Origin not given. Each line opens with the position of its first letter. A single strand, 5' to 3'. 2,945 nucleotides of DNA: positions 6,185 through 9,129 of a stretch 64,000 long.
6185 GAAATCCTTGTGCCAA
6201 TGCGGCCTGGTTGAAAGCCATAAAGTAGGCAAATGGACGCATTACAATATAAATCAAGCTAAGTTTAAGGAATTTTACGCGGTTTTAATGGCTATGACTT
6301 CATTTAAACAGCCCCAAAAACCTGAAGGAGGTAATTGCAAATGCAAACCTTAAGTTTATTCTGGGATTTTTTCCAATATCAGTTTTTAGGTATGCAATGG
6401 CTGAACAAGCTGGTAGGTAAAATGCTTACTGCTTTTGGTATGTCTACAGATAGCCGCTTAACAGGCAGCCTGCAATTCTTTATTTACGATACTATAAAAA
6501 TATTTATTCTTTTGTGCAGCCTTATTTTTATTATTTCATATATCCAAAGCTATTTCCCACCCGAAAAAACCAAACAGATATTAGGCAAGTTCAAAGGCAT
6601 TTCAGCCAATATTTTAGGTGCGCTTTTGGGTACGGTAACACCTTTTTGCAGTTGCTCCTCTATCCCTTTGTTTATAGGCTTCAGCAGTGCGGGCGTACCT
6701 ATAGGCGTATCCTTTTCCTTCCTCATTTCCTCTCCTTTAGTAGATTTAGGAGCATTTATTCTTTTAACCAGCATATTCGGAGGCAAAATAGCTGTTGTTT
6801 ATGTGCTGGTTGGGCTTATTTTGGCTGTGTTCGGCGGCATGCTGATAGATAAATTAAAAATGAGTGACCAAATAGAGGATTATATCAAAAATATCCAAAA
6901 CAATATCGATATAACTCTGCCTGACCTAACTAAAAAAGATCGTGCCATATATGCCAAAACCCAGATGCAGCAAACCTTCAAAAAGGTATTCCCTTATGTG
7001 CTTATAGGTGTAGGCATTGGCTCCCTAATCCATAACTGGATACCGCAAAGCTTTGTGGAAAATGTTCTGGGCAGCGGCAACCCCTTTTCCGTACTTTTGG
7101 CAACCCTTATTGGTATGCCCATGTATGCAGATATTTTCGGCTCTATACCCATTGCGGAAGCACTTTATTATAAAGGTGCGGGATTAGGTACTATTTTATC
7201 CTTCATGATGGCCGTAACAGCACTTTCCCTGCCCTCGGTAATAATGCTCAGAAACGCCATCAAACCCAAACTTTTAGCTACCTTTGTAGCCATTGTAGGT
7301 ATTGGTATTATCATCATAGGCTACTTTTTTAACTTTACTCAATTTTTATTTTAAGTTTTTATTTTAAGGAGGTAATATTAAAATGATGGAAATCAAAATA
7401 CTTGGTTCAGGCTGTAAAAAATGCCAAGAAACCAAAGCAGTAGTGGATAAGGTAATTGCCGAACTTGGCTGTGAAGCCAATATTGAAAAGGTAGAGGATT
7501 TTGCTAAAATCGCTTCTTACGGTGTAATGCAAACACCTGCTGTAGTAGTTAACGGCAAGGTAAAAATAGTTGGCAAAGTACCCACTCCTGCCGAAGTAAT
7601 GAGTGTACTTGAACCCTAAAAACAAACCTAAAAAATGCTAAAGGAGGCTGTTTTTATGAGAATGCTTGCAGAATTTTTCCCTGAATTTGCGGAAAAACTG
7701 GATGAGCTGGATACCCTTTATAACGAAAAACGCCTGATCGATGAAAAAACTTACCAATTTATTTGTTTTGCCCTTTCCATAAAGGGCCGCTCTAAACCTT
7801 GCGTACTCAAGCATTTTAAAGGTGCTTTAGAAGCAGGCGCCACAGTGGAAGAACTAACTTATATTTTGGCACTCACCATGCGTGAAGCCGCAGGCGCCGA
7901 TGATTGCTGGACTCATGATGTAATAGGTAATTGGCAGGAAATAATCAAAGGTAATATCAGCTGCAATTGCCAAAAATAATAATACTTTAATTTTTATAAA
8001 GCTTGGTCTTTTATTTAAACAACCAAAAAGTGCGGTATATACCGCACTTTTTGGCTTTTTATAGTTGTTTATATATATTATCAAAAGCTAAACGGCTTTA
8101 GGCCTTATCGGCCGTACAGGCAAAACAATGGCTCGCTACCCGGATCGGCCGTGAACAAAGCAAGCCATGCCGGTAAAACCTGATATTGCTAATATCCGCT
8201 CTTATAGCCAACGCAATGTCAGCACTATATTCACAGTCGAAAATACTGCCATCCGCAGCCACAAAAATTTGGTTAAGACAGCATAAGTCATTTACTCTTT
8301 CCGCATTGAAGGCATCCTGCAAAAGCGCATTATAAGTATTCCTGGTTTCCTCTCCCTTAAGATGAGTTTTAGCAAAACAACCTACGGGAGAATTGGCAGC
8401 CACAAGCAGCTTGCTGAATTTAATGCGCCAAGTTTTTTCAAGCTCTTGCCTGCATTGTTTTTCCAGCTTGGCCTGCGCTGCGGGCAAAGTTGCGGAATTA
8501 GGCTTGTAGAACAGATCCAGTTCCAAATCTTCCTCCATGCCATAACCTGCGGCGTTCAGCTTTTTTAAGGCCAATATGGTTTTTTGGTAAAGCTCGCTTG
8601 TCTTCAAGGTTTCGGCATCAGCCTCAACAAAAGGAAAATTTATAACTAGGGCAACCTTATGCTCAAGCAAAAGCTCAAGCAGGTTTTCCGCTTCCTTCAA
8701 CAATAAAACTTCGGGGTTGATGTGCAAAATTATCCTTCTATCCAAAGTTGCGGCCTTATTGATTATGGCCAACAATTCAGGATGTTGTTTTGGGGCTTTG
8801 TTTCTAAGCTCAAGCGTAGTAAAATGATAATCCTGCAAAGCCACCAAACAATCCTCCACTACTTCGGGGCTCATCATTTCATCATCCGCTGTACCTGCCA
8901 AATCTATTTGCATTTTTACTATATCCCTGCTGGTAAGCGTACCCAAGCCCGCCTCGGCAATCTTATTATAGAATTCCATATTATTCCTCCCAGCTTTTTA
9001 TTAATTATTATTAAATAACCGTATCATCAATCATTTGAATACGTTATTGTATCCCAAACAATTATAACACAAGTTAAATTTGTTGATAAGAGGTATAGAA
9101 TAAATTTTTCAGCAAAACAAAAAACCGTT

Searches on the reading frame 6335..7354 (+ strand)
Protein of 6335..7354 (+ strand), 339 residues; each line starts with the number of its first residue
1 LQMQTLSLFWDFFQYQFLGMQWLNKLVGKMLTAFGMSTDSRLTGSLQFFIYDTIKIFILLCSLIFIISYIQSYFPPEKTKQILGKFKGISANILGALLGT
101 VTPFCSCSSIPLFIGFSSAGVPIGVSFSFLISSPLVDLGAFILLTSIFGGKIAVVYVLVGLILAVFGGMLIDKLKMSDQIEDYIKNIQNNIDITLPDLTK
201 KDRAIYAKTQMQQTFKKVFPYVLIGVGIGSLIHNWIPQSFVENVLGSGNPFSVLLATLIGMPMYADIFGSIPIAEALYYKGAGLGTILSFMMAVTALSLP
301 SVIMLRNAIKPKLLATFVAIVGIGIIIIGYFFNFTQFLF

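Call 41: search_protein_families(library=pfam, proteins=[window:6335-7354:+], max_evalue=0.0001)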
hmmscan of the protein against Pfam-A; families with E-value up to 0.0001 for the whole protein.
window:6335-7354:+ (339 aa): 1 family
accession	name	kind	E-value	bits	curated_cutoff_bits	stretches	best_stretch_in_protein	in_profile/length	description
PF03773.19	ArsP_1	-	7.1e-67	226.1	32.3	1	44-334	4-294/294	Predicted permease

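Call 43: search_protein_families(library=ncbifam, proteins=[window:6335-7354:+], max_evalue=0.00001)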
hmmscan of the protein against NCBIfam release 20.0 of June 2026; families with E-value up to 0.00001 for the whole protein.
window:6335-7354:+ (339 aa): 2 families
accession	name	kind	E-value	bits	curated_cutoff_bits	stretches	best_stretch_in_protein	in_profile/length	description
NF040736.1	efflux_SaoE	equivalog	1.1e-31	110.4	325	1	65-334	26-296/352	efflux transporter SaoE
NF033936.1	CuZnOut_SO0444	equivalog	1.1e-27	97.1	300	2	213-335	192-312/351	SO_0444 family Cu/Zn efflux transporter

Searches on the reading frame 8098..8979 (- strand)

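Call 41: search_protein_families(library=pfam, proteins=[window:8098-8979:-], max_evalue=0.0001)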
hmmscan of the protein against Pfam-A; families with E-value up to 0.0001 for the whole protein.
window:8098-8979:- (293 aa): 1 family
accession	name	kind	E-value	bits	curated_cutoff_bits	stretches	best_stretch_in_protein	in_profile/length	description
PF12345.13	DUF3641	-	1.5e-27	96.7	24.9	1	165-291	1-126/134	Protein of unknown function (DUF3641)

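Call 43: search_protein_families(library=ncbifam, proteins=[window:8098-8979:-], max_evalue=0.00001)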
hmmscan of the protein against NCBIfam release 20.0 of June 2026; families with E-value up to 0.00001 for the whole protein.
window:8098-8979:- (293 aa): 1 family
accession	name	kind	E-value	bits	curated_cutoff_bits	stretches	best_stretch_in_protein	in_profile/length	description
TIGR04167.1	rSAM_SeCys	equivalog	5.5e-58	196.6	300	1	28-291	29-294/303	arsenosugar biosynthesis radical SAM (seleno)protein ArsS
